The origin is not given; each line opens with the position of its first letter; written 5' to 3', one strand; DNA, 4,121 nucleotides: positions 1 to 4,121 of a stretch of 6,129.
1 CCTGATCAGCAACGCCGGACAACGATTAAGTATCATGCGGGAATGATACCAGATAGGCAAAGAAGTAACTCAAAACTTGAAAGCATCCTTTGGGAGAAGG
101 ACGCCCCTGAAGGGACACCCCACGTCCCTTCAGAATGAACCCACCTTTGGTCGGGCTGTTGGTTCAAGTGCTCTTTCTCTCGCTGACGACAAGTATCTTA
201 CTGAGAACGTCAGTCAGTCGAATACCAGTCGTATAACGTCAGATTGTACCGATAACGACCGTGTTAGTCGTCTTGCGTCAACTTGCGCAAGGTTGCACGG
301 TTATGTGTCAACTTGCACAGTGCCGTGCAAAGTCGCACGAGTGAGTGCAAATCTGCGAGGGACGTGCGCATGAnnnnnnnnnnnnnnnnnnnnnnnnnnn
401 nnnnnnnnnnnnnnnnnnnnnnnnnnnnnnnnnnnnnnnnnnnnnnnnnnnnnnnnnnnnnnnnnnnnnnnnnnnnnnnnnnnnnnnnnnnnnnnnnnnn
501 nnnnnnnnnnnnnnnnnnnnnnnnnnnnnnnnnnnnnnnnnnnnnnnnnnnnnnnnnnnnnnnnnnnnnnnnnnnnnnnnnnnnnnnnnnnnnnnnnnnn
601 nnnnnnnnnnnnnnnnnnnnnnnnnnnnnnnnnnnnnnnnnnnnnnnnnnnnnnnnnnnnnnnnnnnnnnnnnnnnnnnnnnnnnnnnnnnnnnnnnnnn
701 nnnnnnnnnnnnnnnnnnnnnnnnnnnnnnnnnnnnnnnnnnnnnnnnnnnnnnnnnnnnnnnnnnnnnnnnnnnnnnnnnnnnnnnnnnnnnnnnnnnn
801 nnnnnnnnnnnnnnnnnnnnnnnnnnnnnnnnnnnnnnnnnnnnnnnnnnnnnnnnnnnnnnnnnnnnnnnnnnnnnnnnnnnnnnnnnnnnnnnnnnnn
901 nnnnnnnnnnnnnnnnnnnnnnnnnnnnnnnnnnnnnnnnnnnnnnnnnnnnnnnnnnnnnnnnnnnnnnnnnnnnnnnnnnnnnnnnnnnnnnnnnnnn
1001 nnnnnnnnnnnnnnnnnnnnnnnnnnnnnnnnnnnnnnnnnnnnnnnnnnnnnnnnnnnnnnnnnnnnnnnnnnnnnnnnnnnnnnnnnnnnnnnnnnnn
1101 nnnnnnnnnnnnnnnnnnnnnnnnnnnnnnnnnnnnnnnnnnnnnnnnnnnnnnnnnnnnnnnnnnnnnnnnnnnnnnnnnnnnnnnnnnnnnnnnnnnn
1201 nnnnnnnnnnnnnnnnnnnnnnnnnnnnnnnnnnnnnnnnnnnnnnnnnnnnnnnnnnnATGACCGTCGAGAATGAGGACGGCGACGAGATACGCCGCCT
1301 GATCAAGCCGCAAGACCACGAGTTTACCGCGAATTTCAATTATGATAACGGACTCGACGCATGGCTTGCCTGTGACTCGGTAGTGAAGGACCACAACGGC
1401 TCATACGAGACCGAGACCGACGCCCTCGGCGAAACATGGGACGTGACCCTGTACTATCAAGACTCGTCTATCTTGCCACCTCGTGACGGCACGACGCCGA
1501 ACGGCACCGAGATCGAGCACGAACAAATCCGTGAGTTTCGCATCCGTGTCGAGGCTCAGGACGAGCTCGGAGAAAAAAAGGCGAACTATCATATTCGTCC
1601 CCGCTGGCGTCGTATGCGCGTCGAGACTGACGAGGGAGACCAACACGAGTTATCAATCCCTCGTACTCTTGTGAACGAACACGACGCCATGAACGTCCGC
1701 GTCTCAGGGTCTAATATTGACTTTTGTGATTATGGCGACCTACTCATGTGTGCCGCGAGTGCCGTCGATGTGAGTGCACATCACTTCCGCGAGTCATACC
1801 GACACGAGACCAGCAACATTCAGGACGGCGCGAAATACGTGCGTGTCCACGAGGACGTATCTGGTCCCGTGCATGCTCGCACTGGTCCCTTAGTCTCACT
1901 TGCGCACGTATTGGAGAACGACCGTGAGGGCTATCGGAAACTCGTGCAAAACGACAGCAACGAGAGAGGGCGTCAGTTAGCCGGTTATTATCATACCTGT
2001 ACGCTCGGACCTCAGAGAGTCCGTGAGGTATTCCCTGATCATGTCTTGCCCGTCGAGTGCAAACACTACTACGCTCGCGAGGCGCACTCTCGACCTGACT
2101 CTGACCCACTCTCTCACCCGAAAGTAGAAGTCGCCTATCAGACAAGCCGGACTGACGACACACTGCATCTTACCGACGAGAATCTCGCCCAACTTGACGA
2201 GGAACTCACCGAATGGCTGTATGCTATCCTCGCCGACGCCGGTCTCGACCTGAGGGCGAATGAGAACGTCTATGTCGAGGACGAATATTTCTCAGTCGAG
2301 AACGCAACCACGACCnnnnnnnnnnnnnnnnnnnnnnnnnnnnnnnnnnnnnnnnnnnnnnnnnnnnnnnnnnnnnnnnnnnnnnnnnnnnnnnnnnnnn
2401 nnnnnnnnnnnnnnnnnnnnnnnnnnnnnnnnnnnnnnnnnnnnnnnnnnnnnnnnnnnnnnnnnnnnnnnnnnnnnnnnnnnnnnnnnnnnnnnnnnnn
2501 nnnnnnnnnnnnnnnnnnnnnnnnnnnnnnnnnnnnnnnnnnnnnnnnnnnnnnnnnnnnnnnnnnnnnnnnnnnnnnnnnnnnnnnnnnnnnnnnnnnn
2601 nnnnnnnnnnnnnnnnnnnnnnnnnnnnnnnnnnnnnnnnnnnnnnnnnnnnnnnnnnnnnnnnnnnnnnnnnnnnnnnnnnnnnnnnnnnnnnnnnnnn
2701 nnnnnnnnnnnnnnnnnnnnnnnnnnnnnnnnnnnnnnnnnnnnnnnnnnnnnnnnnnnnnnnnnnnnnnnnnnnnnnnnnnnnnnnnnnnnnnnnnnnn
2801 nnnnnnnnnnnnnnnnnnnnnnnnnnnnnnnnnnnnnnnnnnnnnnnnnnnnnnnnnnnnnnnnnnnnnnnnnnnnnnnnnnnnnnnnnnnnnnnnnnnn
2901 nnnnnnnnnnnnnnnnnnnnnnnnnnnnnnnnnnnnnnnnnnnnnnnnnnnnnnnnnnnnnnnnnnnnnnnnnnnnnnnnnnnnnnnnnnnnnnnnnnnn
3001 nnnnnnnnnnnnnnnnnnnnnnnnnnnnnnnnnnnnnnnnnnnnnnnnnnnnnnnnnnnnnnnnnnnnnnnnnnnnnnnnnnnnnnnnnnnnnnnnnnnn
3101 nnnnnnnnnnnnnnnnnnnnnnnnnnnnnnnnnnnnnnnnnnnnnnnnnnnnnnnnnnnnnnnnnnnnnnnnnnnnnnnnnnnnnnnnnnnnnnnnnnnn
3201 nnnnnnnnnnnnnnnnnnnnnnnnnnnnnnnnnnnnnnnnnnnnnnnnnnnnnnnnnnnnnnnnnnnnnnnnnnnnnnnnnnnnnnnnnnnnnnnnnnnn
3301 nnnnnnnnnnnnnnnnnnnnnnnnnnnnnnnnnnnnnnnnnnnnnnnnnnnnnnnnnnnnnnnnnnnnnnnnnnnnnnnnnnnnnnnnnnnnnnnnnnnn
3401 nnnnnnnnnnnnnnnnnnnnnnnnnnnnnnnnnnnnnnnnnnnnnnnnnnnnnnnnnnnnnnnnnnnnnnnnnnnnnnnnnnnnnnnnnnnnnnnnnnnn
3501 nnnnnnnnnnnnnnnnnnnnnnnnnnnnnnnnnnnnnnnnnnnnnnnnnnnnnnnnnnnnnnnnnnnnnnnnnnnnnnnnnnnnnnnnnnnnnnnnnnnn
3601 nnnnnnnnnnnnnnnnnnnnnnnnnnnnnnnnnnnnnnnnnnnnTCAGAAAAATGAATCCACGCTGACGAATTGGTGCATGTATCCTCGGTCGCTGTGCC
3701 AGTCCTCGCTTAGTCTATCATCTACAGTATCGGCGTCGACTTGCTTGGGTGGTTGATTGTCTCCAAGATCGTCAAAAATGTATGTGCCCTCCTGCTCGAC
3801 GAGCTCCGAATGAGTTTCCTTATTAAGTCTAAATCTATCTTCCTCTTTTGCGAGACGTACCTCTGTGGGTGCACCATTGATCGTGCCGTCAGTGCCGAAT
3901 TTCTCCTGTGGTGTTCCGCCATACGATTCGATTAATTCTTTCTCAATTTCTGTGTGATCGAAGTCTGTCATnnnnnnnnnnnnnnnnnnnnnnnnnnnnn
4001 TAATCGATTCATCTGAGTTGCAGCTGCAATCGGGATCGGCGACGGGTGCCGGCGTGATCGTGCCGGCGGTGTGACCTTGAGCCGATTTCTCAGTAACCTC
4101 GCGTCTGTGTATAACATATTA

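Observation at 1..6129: The window behaves like an entire small circular, virus-related replicon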

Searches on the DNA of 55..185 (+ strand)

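Call 94: build_rna_model(alignment_id=A4, structure=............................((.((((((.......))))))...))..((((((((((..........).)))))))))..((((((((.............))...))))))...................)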
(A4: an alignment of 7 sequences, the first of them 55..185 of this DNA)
Model R1 built from alignment A4 (7 sequences, 141 columns); structure: as given.
model positions 134; base pairs 26; branch points 2; effective number of sequences 2.23; information 0.59 bits per position. Calibrated on 0.2 Mb of random sequence (short: E-values are rough).
structure used (alignment columns):
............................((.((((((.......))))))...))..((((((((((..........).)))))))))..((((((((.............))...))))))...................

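Call 95: search_with_rna_model(model_id=R1, sources=[window, L001, L002, L007, L008, L009, L010, L011, L012, L013, L014, L015, L016, L017, L018, L003, L004, L005, L006], max_evalue=1, make_alignment=true)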
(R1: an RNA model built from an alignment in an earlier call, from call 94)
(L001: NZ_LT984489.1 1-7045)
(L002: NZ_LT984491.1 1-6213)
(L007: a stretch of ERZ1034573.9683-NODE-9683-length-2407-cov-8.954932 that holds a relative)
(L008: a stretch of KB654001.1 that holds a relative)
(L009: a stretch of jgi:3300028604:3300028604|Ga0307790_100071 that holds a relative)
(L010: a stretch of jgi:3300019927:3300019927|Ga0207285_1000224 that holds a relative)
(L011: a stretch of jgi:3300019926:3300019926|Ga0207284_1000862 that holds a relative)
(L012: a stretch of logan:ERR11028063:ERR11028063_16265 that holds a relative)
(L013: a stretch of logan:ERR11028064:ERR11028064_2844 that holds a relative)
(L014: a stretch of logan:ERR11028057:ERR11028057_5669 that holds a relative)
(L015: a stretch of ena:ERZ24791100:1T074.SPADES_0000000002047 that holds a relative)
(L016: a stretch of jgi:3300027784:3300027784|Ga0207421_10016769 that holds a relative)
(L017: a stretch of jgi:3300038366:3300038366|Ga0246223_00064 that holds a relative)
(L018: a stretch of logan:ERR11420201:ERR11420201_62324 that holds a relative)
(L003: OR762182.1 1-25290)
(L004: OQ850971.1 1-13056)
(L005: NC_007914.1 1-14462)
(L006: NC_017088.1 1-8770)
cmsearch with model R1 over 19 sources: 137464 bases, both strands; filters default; matches with E-value up to 1: 14.
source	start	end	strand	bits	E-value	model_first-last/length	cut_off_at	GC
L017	887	1019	+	137.2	4.8e-27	1-134/134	no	0.5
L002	75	207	+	135.5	1.1e-26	1-134/134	no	0.53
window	55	184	+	134.5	1.8e-26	1-134/134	no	0.52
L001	57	190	+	128.1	3.9e-25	1-134/134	no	0.57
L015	6330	6466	+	125.4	1.5e-24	1-134/134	no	0.53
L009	2981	3111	+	92.5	1.4e-17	1-134/134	no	0.53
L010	2728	2860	+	88.7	8.7e-17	1-134/134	no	0.65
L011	551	676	+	73.3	1.5e-13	1-134/134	no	0.64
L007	250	385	+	64.1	1.4e-11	1-134/134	no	0.52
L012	2976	3102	+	30.6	0.00017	1-134/134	no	0.64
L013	3763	3889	+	30.6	0.00017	1-134/134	no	0.64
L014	733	859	+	30.6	0.00017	1-134/134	no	0.64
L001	57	190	-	15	0.33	1-134/134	no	0.57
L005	13865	13910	-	13.3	0.75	1-134/134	no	0.35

Alignment A5: 14 matches aligned to the model, 172 columns, each read 5' to 3' on its own strand. Consensus structure (alignment columns), stored with it:
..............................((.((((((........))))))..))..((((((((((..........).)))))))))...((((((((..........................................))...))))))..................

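Call 96: search_with_rna_model(model_id=R1, sources=[window, L001, L002, L007, L009, L010, L012, L015, L017], max_evalue=0.001, make_alignment=true, show_alignments=0)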
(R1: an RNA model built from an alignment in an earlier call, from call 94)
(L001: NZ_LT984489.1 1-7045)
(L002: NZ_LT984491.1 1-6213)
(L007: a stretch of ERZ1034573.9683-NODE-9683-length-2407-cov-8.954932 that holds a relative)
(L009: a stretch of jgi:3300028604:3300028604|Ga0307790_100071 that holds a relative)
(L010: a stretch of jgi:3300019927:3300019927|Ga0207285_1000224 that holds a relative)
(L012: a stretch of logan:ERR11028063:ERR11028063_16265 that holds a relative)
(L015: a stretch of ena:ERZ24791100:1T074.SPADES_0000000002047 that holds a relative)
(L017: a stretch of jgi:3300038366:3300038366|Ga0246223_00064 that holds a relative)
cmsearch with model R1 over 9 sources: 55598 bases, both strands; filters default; matches with E-value up to 0.001: 9.
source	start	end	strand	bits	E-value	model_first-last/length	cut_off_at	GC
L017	887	1019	+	137.2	1.9e-27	1-134/134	no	0.5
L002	75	207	+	135.5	4.4e-27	1-134/134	no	0.53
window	55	184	+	134.5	7.3e-27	1-134/134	no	0.52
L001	57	190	+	128.1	1.6e-25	1-134/134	no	0.57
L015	6330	6466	+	125.4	6.1e-25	1-134/134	no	0.53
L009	2981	3111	+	92.5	5.5e-18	1-134/134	no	0.53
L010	2728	2860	+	88.7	3.5e-17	1-134/134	no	0.65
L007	250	385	+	64.1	5.5e-12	1-134/134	no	0.52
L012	2976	3102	+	30.6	6.8e-05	1-134/134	no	0.64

Alignment A6: 9 matches aligned to the model, 153 columns, each read 5' to 3' on its own strand. Consensus structure (alignment columns), stored with it:
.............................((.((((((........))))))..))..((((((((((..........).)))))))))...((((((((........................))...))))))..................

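Call 133: search_with_rna_model(model_id=R1, sources=[L006, L019, L020, L016, L003, L004, L005], max_evalue=1)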
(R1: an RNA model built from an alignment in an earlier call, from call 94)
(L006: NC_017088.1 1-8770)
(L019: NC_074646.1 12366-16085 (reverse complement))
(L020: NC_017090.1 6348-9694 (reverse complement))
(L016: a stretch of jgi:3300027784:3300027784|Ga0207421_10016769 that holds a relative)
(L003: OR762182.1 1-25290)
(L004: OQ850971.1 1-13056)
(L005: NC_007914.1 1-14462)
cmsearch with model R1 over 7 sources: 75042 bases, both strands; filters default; matches with E-value up to 1: 1.
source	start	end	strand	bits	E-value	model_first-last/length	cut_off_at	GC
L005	13865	13910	-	13.3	0.41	1-134/134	no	0.35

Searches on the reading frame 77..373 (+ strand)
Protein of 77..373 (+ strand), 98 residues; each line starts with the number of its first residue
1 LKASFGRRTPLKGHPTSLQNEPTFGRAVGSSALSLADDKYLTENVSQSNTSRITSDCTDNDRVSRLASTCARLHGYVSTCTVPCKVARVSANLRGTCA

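Call 26: search_protein_families(library=pfam, max_evalue=0.1, proteins=[window:77-373:+])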
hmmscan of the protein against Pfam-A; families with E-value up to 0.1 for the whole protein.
window:77-373:+ (98 aa): 0 families

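Call 30: search_protein_families(library=phrogs, max_evalue=0.01, proteins=[window:77-373:+])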
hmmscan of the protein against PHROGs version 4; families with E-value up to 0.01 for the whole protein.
window:77-373:+ (98 aa): 0 families

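Call 59: search_protein_families(library=ncbifam, max_evalue=0.1, proteins=[window:77-373:+])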
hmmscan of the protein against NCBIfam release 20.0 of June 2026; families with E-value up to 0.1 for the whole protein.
window:77-373:+ (98 aa): 0 families

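Call 100: search_protein_families(library=padloc, max_evalue=0.01, proteins=[window:77-373:+])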
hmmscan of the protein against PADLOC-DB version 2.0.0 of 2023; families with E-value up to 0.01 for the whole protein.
window:77-373:+ (98 aa): 0 families

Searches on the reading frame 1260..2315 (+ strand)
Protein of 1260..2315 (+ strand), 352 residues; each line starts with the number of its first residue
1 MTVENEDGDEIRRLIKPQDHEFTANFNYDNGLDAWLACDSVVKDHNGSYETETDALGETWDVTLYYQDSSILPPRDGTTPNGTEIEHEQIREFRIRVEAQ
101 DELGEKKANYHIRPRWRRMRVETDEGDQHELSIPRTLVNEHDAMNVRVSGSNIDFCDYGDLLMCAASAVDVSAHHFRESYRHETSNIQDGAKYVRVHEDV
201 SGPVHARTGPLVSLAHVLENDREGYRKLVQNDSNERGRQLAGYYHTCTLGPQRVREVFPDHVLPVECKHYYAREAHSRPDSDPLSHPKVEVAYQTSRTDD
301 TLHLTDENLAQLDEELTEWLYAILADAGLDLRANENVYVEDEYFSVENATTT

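Call 80: predict_structure(alignment_id=A3)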
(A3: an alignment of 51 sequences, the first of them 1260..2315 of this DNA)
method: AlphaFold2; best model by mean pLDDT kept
length: 352 residues; sequences in the alignment: 51
mean_pLDDT: 91.5   pTM: 0.88
mean pLDDT of the five models: 91.5, 91.1, 90.9, 90.4, 90.1
residues with pLDDT >= 90: 287; 70-90: 42; 50-70: 12; < 50: 11
segments of 3 or more residues with pLDDT < 50: 1-10
pLDDT, mean of each block of 10 residues (from residue 1): 40 89 97 97 97 97 97 94 93 98 91 97 94 93 97 97 98 96 96 97 94 82 64 89 92 91 95 92 95 80 95 97 97 96 92 68
secondary structure, 60 per line:
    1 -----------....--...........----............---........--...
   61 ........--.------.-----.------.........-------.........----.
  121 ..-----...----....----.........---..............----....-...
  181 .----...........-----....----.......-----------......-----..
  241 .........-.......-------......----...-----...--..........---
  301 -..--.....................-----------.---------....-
elements in order: E12-15 E18-28 H33-44 E48-55 E58-68 E91-99 E107-115 E120-122 E128-130 H135-138 E143-151 H155-168 H173-176 E186-196 H202-205 H210-216 E228-233 E239-249 H251-257 E265-270 E288-294 H306-326 E348-351

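Call 86: fold_search(model_id=the predicted structure, library=pdb)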
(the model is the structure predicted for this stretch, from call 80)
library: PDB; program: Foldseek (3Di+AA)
matches with E <= 10: 801; with E <= 0.001: 0
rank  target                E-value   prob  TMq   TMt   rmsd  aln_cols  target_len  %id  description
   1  5jqm_B                6.2e-03  0.28  0.11  0.15  18.3       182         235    8  Crystal Structure of Phosphatidic acid Transporter Ups1/Mdm35 Void of Bound Phospholipid from Saccharomyces Cerevisiae (released 2017-07-12)
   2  5jql_A                1.7e-02  0.18  0.11  0.18  20.1       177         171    8  Crystal Structure of Phosphatidic acid Transporter Ups1/Mdm35 Void of Bound Phospholipid from Saccharomyces Cerevisiae (released 2017-07-12)
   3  4fpw_A                2.1e-02  0.47  0.17  0.31  11.9       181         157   10  Crystal Structure of CalU16 from Micromonospora echinospora. Northeast Structural Genomics Consortium Target MiR12. (released 2012-12-12)
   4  5jql_G                2.2e-02  0.14  0.11  0.18  20.0       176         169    8  Crystal Structure of Phosphatidic acid Transporter Ups1/Mdm35 Void of Bound Phospholipid from Saccharomyces Cerevisiae (released 2017-07-12)
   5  5jqm_C                3.1e-02  0.23  0.15  0.19  18.4       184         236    9  Crystal Structure of Phosphatidic acid Transporter Ups1/Mdm35 Void of Bound Phospholipid from Saccharomyces Cerevisiae (released 2017-07-12)
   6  1uw5_A                3.3e-02  0.33  0.17  0.21  18.0       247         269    5  Structure of PITP-alpha complexed to phosphatidylinositol (released 2004-03-04)
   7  3c6k_D                3.3e-02  0.30  0.16  0.16  15.9       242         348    7  Crystal structure of human spermine synthase in complex with spermidine and 5-methylthioadenosine (released 2008-02-19)
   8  4xhr_A                3.7e-02  0.16  0.13  0.21  18.2       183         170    9  Structure of a phospholipid trafficking complex, native (released 2015-07-01)
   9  4ytw_D                4.2e-02  0.14  0.11  0.18  17.8       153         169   10  Crystal structure of Ups1-Mdm35 complex (released 2015-08-12)
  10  8qhh_MODEL_1_A        4.4e-02  0.18  0.14  0.25  14.5       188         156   11  NMR solution structure of the green kiwi fruit allergen Act d 8.0101 (released 2023-11-08)
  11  5jql_I                5.2e-02  0.20  0.13  0.24  17.8       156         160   12  Crystal Structure of Phosphatidic acid Transporter Ups1/Mdm35 Void of Bound Phospholipid from Saccharomyces Cerevisiae (released 2017-07-12)
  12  3qsz_B                5.6e-02  0.18  0.16  0.25  11.4       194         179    9  Crystal Structure of the STAR-related lipid transfer protein (fragment 25-204) from Xanthomonas axonopodis at the reso (released 2011-04-20)
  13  6kyl_D                5.6e-02  0.11  0.11  0.19  19.1       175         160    8  Crystal Structure of Phosphatidic acid Transporter Ups1/Mdm35 in Complex with (2R)-3-(phosphonooxy)propane-1,2-diyl di (released 2019-10-02)
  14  4ytw_B                6.2e-02  0.13  0.12  0.20  18.2       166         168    8  Crystal structure of Ups1-Mdm35 complex (released 2015-08-12)
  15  4ytx_D                6.2e-02  0.09  0.11  0.18  19.5       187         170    8  Crystal structure of Ups1-Mdm35 complex with PA (released 2015-08-12)
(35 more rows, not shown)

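Call 121: fold_search(model_id=the predicted structure, library=viral)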
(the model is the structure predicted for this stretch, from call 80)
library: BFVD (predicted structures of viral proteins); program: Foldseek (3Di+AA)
matches with E <= 10: 842; with E <= 0.001: 4
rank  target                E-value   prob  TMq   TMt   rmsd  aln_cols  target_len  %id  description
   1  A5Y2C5                2.1e-13  1.00  0.35  0.24  19.6       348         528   17  (no name in the UniProt tables at hand)
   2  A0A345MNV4            8.1e-05  1.00  0.28  0.32  10.6       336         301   10  (no name in the UniProt tables at hand)
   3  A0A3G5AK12            1.8e-04  0.82  0.24  0.09  16.8       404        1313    9  VETF-like early transcription factor large subunit [Solivirus sp.]
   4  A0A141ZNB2            9.7e-04  0.85  0.30  0.11  15.0       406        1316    8  (no name in the UniProt tables at hand)
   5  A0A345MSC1            1.7e-03  0.96  0.29  0.31  12.7       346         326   10  (no name in the UniProt tables at hand)
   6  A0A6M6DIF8            2.2e-03  0.60  0.26  0.21  15.7       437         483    9  (no name in the UniProt tables at hand)
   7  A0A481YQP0            4.1e-03  0.47  0.23  0.09  16.7       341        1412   10  Early transcription factor large subunit-like protein [Pithovirus LCDPAC01]
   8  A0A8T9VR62            1.1e-02  0.35  0.25  0.28  18.4       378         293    8  (no name in the UniProt tables at hand)
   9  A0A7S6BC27            1.7e-02  0.35  0.16  0.10  15.7       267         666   10  Uncharacterized protein [Macrophomina phaseolina chrysovirus 2]
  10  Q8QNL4                1.8e-02  0.80  0.28  0.45  13.2       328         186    8  EsV-1-53 [Ectocarpus siliculosus virus 1 (isolate New Zealand/Kaikoura/1988)]
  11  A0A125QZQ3            2.3e-02  0.09  0.14  0.09  19.1       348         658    8  LEF4-like protein [Glossina hytrovirus (isolate Glossina pallidipes/Ethiopia/Seibersdorf/-)]
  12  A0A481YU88            2.7e-02  0.33  0.29  0.14  16.4       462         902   10  Uncharacterized protein [Marseillevirus LCMAC103]
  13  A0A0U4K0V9            2.9e-02  0.14  0.11  0.07  14.8       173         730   10  Minor tail protein [Arthrobacter phage Rings]
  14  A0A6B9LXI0            2.9e-02  0.05  0.12  0.12  19.8       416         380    8  Baseplate hub subunit [Klebsiella phage PhiKpNIH-6]
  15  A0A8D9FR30            3.5e-02  0.30  0.14  0.13  15.8       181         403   11  Putative ATPase [uncultured marine phage]
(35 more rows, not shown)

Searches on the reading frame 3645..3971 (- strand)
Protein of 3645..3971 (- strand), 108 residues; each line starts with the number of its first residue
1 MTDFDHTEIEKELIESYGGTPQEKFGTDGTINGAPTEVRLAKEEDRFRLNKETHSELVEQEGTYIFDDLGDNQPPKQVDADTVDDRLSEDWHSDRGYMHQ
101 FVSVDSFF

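Call 26: search_protein_families(library=pfam, max_evalue=0.1, proteins=[window:3645-3971:-])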
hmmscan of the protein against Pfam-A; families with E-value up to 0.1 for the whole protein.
window:3645-3971:- (108 aa): 0 families

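Call 30: search_protein_families(library=phrogs, max_evalue=0.01, proteins=[window:3645-3971:-])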
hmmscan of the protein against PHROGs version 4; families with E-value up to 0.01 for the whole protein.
window:3645-3971:- (108 aa): 1 family
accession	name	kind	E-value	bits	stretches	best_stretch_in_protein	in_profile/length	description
phrog_2095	-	unknown function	0.0011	19.9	1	8-66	23-88/155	-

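Call 59: search_protein_families(library=ncbifam, max_evalue=0.1, proteins=[window:3645-3971:-])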
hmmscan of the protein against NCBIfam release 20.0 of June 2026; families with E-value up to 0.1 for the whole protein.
window:3645-3971:- (108 aa): 0 families

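Call 77: search_protein_families(library=pfam, max_evalue=10, proteins=[window:3645-3971:-])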
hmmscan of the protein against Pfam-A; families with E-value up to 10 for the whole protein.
window:3645-3971:- (108 aa): 0 families

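Call 100: search_protein_families(library=padloc, max_evalue=0.01, proteins=[window:3645-3971:-])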
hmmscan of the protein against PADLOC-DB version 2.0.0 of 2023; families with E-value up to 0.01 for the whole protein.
window:3645-3971:- (108 aa): 0 families

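Call 110: search_solved_structures(query=A9, max_evalue=1)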
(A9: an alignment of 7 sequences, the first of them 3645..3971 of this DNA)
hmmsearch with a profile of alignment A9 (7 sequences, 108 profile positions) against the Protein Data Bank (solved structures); distinct sequences matched with E-value up to 1: 1.
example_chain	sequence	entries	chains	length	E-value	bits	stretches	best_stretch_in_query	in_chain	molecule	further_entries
1ass_A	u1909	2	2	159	0.5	14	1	33-89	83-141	THERMOSOME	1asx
